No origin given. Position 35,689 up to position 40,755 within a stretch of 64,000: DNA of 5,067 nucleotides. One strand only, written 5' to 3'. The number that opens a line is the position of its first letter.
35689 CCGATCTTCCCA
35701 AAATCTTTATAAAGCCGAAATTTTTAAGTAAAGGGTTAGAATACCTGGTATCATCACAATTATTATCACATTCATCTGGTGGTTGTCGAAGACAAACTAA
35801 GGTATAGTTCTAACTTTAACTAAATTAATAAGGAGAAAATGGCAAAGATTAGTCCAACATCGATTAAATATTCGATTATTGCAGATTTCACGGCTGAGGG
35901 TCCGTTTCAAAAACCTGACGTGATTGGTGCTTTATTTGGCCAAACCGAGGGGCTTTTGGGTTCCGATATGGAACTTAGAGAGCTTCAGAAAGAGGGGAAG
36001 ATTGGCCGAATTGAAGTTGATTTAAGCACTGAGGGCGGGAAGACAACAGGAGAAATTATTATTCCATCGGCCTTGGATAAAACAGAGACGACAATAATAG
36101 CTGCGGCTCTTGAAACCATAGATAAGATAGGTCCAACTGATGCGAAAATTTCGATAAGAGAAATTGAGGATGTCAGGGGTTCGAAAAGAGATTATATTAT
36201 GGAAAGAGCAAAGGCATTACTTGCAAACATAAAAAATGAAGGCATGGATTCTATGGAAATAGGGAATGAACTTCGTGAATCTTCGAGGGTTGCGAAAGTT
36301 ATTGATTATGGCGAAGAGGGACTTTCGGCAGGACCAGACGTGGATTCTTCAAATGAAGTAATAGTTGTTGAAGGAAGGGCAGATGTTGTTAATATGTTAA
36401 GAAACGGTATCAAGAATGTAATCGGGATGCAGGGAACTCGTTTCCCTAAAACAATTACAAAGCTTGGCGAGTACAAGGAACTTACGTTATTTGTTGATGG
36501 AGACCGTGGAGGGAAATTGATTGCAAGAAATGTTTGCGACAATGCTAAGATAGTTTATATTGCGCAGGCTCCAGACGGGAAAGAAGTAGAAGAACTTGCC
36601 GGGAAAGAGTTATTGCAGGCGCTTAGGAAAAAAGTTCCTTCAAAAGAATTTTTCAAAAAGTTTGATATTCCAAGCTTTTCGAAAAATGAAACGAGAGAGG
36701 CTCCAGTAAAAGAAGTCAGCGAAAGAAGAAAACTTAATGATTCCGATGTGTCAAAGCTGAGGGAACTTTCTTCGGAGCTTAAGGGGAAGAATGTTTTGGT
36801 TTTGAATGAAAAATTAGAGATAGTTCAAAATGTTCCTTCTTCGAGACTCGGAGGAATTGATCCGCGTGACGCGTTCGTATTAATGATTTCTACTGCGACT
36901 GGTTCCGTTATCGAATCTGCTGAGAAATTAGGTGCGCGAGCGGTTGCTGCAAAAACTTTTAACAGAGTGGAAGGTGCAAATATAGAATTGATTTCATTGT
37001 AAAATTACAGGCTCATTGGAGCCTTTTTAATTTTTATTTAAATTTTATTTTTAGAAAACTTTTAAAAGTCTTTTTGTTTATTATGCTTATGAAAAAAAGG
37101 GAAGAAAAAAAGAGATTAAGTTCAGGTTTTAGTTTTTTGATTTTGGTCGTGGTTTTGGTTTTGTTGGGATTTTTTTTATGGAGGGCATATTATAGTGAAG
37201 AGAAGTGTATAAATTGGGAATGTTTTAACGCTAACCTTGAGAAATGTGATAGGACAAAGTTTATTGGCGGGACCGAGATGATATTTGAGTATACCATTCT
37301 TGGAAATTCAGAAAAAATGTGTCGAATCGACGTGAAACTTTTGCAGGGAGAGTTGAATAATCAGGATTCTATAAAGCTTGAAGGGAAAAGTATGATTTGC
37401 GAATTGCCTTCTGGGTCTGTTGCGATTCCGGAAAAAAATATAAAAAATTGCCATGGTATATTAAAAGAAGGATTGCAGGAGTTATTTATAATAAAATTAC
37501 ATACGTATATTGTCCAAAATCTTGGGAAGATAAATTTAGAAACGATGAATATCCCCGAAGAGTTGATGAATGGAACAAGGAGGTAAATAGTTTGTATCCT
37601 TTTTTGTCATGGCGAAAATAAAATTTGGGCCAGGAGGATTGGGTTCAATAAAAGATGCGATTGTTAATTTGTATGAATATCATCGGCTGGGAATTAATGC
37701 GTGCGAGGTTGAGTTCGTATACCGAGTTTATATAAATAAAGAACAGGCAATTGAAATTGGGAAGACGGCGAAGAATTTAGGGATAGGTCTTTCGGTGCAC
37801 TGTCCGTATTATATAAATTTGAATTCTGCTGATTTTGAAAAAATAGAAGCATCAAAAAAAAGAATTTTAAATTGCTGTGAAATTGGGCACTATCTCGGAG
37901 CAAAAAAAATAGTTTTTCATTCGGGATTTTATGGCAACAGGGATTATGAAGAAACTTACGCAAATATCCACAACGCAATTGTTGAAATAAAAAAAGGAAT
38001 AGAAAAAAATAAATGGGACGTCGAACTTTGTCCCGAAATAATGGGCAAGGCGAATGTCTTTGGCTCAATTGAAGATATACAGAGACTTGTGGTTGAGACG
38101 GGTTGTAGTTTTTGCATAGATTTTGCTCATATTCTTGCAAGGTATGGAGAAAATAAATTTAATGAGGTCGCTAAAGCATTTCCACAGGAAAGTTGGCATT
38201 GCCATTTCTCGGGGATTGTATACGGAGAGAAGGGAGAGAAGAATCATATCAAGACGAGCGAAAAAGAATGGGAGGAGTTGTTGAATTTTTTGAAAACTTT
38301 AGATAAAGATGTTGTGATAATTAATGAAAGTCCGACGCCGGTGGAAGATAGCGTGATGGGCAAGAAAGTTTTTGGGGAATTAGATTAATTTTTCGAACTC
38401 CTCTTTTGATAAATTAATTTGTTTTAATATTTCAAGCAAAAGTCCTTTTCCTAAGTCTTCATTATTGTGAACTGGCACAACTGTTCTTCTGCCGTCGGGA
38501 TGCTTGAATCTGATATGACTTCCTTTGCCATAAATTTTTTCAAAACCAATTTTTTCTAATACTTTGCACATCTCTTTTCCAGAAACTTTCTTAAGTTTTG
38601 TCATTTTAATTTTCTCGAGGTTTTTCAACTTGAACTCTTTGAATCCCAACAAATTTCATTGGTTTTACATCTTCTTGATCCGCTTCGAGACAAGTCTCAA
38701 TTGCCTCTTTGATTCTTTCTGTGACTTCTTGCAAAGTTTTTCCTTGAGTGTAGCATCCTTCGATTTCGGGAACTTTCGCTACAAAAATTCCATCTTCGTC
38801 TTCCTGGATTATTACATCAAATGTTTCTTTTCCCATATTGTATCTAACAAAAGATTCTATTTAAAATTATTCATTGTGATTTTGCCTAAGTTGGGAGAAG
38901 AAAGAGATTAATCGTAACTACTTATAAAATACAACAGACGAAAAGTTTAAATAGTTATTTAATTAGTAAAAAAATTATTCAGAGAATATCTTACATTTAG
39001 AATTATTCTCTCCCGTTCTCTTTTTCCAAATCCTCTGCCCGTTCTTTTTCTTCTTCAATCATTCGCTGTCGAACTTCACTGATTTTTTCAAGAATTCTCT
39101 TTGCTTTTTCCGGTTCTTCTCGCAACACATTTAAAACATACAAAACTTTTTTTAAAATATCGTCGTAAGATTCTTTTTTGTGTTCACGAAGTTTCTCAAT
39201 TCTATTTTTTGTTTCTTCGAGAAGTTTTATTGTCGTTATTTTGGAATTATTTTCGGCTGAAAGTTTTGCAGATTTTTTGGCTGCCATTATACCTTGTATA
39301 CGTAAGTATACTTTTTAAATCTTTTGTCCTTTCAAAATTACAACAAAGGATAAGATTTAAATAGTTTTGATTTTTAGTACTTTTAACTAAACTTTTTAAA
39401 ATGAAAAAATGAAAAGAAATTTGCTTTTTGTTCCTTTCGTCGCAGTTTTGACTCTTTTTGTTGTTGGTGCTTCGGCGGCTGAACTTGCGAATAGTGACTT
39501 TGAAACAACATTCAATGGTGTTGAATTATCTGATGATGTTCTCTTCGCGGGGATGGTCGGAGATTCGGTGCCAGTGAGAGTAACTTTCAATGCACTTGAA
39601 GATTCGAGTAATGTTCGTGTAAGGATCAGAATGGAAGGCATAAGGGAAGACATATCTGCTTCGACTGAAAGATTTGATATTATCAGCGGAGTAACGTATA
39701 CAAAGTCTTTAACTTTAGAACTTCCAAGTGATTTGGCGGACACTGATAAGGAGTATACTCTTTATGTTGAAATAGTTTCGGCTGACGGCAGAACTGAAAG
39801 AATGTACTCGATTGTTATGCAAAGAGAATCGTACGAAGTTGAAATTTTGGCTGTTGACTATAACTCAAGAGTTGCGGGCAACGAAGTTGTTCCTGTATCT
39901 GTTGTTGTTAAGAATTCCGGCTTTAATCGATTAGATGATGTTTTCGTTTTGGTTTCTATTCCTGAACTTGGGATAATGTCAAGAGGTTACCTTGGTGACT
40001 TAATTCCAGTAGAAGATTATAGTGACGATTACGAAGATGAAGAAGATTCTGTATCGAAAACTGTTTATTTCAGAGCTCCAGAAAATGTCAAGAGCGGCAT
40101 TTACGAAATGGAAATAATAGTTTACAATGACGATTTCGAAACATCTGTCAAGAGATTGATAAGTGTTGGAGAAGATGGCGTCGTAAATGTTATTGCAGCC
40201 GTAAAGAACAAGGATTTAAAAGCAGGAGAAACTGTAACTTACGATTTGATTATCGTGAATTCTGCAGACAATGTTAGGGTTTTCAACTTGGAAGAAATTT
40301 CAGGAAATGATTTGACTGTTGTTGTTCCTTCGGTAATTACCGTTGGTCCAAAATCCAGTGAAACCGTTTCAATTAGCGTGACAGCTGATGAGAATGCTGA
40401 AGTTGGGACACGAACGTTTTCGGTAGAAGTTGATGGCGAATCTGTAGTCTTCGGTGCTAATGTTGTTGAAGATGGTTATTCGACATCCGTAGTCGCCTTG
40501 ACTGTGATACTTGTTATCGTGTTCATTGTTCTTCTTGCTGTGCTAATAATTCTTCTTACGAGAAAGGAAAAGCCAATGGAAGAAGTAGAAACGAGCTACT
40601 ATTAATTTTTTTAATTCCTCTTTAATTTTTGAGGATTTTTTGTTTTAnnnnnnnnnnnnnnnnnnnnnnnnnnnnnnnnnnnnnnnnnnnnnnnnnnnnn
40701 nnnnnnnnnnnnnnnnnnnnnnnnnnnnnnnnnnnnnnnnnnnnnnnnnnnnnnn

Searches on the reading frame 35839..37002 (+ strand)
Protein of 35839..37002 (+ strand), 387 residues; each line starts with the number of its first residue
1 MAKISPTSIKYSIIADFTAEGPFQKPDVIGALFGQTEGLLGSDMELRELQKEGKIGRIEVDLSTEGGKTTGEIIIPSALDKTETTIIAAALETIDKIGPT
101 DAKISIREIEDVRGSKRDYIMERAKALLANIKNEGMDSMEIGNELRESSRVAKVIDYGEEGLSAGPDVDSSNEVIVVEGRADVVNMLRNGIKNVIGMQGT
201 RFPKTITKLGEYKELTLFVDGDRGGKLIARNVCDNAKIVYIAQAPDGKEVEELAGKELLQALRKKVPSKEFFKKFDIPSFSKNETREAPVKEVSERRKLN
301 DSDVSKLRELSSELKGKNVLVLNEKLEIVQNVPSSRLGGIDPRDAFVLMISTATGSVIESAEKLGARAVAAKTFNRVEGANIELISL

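Call 53: search_protein_families(library=pfam, proteins=[window:35839-37002:+], max_evalue=0.001)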
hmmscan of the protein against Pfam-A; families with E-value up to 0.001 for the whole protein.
window:35839-37002:+ (387 aa): 3 families
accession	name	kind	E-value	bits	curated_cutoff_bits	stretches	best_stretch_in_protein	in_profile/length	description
PF13662.12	Toprim_4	-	9.4e-10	39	25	1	172-234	1-72/85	Toprim domain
PF01751.28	Toprim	-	5.8e-06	26.8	23.1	1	173-239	1-82/96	Toprim domain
PF13155.12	Toprim_2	-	1.8e-05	25.4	22.1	1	175-252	1-86/88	Toprim-like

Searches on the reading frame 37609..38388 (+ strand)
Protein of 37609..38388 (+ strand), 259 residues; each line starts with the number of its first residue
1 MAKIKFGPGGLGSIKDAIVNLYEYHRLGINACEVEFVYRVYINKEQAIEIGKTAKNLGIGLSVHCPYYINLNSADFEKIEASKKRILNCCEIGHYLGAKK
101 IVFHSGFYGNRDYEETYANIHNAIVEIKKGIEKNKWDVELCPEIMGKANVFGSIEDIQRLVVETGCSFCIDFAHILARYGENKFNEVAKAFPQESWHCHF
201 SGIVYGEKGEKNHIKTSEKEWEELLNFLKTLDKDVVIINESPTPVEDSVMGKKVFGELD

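Call 53: search_protein_families(library=pfam, proteins=[window:37609-38388:+], max_evalue=0.001)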
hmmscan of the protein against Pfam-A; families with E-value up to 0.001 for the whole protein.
window:37609-38388:+ (259 aa): 1 family
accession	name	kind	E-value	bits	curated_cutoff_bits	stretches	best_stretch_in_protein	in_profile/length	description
PF01261.30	AP_endonuc_2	-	4.3e-26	92.6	31.1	1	24-243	4-231/249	Xylose isomerase-like TIM barrel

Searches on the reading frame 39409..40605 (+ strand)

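Call 53: search_protein_families(library=pfam, proteins=[window:39409-40605:+], max_evalue=0.001)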
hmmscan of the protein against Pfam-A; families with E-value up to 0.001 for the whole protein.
window:39409-40605:+ (398 aa): 1 family
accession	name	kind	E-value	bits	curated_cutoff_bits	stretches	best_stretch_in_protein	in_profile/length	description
PF11614.14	FixG_C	-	1.4e-05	25.7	25.6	0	277-342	34-102/119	IG-like fold at C-terminal of FixG, putative oxidoreductase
